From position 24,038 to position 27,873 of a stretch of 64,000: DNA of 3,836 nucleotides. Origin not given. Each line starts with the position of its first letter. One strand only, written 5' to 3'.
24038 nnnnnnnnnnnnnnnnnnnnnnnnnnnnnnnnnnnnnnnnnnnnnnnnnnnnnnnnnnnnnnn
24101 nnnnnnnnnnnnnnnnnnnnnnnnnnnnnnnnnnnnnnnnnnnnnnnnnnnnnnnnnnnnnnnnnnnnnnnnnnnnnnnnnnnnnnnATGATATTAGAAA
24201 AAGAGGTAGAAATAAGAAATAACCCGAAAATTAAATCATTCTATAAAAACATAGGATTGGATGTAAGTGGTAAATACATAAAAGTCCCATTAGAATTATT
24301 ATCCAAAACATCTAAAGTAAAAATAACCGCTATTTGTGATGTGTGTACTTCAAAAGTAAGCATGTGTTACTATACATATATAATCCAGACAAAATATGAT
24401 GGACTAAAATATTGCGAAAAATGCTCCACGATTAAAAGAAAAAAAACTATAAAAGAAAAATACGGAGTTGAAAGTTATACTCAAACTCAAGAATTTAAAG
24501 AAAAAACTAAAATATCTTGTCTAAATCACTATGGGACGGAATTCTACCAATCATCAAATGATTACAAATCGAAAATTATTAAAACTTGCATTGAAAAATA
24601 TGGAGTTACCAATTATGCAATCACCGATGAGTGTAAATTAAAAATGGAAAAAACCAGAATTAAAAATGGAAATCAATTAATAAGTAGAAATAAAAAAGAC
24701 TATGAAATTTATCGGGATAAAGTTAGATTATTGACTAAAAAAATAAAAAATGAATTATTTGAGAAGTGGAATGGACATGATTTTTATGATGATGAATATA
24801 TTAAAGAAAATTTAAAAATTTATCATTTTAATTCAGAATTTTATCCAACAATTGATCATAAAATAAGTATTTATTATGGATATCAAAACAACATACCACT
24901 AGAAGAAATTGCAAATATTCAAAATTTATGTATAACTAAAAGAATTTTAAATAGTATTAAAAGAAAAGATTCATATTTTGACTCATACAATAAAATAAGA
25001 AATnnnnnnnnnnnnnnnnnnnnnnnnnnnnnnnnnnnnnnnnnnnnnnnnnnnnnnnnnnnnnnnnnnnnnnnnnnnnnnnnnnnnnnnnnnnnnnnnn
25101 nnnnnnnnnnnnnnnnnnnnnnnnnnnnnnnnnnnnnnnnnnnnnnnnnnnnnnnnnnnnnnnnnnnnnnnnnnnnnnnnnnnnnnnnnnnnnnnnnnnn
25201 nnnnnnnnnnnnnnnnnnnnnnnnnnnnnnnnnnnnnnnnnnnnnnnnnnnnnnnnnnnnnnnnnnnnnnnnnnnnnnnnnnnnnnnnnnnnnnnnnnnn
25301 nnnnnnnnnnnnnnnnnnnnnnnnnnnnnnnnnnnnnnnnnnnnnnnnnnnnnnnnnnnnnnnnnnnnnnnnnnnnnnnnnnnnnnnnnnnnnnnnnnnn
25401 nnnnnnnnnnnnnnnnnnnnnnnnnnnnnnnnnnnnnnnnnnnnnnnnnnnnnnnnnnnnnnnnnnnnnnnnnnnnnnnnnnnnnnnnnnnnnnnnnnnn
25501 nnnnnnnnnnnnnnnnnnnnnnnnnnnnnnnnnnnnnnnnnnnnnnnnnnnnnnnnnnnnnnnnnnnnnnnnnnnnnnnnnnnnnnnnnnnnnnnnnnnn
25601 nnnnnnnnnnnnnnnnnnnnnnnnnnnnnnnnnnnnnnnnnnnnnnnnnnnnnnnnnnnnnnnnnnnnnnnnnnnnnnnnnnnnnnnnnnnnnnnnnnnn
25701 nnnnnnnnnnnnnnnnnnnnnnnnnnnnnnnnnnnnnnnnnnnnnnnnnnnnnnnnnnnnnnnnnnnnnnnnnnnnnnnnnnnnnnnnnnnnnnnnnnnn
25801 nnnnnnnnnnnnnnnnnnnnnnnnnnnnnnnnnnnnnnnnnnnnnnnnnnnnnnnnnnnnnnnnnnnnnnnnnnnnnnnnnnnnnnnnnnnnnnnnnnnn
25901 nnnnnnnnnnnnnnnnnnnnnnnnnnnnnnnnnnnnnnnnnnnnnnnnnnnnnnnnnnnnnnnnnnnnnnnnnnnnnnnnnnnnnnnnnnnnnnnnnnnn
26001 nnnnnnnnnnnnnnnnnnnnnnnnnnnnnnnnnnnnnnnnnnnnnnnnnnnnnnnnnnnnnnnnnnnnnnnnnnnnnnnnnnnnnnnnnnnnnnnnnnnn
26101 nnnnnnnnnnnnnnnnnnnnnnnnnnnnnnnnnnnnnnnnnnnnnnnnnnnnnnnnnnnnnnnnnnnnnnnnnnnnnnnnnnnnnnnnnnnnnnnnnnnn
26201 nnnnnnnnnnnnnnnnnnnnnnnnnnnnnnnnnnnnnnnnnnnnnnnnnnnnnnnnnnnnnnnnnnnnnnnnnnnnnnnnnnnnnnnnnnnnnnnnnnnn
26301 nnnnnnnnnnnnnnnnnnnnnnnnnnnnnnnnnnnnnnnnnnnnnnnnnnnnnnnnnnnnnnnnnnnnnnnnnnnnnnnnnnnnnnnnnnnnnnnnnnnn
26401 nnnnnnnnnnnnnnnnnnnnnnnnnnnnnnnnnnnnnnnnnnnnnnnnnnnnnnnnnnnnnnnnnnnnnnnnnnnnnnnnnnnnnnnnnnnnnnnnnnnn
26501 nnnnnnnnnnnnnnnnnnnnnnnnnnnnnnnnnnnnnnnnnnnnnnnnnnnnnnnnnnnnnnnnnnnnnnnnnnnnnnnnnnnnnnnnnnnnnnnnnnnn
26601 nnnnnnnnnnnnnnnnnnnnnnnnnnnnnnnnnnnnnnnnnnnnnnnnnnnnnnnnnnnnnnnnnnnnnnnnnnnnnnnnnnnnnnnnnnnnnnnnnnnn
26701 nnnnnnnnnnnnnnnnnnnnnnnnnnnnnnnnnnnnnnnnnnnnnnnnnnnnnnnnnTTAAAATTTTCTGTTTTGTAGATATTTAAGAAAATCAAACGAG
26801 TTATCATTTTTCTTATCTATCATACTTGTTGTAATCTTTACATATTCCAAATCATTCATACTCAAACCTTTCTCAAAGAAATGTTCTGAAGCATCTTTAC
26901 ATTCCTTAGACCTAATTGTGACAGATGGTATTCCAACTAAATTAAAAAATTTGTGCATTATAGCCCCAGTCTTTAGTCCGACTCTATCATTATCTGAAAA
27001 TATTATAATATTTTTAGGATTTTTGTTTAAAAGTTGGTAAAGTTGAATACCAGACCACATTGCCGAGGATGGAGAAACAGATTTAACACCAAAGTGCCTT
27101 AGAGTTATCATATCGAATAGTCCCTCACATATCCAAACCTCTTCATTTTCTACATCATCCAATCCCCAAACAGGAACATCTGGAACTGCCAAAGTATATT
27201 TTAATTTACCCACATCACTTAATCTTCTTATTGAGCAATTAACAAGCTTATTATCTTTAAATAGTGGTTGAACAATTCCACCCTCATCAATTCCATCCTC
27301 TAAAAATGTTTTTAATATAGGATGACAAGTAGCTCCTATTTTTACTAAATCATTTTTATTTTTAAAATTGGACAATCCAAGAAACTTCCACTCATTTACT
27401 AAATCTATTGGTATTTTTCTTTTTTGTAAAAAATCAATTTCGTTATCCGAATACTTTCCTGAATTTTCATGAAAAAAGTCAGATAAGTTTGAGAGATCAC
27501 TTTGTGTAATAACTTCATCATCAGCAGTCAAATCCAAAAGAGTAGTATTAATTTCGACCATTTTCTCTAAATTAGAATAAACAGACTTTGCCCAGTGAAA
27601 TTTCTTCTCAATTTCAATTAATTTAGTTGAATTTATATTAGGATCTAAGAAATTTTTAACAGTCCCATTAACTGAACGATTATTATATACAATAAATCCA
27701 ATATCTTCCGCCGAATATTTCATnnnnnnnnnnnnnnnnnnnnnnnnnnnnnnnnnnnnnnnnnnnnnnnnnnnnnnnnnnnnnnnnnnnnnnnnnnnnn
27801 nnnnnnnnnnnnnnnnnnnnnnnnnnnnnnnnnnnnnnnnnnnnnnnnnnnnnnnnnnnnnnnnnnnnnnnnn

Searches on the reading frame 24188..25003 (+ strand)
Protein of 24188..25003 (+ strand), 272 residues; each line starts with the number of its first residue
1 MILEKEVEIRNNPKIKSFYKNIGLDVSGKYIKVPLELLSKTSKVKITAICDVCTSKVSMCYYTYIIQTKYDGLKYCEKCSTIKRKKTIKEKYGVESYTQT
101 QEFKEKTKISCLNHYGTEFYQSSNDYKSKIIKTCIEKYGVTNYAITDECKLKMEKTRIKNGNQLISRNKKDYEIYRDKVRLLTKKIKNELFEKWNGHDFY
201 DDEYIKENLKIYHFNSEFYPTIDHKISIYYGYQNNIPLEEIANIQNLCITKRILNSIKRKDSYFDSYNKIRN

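Call 44: search_protein_families(library=phrogs, proteins=[window:24188-25003:+], max_evalue=0.001)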
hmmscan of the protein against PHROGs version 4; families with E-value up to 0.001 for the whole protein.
window:24188-25003:+ (272 aa): 3 families
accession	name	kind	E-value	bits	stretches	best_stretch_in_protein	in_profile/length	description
phrog_5104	-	unknown function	2.1e-14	54.7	1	1-251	1-190/228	-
phrog_12131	-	DNA, RNA and nucleotide metabolism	1e-10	42.2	1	1-197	1-194/313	homing endonuclease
phrog_3339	-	DNA, RNA and nucleotide metabolism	3.5e-06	27.4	1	45-208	71-215/536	homing endonuclease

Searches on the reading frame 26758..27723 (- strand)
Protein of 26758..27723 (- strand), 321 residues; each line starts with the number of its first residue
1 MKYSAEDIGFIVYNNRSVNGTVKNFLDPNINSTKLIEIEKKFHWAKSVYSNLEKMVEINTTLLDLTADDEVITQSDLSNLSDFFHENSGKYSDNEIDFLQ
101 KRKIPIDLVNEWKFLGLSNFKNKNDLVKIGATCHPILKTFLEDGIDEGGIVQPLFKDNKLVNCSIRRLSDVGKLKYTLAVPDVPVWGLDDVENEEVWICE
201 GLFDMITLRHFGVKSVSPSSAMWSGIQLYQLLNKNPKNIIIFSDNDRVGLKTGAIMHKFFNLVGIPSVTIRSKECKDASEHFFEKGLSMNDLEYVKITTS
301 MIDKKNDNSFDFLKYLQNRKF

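Call 44: search_protein_families(library=phrogs, proteins=[window:26758-27723:-], max_evalue=0.001)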
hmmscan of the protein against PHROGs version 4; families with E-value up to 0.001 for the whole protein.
window:26758-27723:- (321 aa): 4 families
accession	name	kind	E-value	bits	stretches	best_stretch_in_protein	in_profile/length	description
phrog_47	-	DNA, RNA and nucleotide metabolism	1.8e-13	50.9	1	97-288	152-328/947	DNA primase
phrog_849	-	DNA, RNA and nucleotide metabolism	5.8e-09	36.4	1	175-287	217-336/435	DNA primase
phrog_1139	-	DNA, RNA and nucleotide metabolism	2.7e-05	23.3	1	192-251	173-233/895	DNA primase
phrog_239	-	DNA, RNA and nucleotide metabolism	7.4e-05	22.9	1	150-282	145-296/801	DNA primase/helicase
